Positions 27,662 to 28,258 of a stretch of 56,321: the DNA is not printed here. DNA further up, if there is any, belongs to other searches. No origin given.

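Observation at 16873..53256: A class of period-7 repeat hairpins whose unit sequence differs at every locus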

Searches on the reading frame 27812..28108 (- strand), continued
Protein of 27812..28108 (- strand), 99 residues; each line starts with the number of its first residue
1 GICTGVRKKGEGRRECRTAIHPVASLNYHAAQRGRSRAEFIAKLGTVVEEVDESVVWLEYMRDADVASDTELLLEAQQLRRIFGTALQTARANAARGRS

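Call 83: find_encoding_contigs(protein=P0195, flank=3000, max_places=3)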
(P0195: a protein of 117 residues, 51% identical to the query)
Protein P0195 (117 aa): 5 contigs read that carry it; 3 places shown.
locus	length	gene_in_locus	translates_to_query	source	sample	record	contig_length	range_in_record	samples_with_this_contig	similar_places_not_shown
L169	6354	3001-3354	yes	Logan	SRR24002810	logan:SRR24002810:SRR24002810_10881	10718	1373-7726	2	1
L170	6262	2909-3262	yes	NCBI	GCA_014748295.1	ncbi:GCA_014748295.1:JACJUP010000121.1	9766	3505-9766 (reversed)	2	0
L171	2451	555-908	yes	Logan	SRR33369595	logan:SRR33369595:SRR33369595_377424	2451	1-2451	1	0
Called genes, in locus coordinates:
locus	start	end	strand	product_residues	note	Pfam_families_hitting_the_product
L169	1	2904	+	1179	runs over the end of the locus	PF01590:GAF, PF13492:GAF_3 (faint), PF01590:GAF, PF13185:GAF_2, PF01590:GAF, PF00015:MCPsignal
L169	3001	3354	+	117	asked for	PF05635:23S_rRNA_IVP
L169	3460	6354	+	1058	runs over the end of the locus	PF01627:Hpt, PF02895:H-kinase_dim (weak), PF02518:HATPase_c, PF01584:CheW, PF00072:Response_reg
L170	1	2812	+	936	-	PF01590:GAF, PF13185:GAF_2, PF13492:GAF_3 (faint), PF01590:GAF, PF00015:MCPsignal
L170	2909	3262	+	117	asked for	PF05635:23S_rRNA_IVP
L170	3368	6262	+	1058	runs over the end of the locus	PF01627:Hpt, PF02895:H-kinase_dim (weak), PF02518:HATPase_c, PF01584:CheW, PF00072:Response_reg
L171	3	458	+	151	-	?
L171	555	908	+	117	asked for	PF05635:23S_rRNA_IVP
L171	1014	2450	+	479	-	?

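Call 84: find_encoding_contigs(protein=P0194, flank=3000, max_places=3)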
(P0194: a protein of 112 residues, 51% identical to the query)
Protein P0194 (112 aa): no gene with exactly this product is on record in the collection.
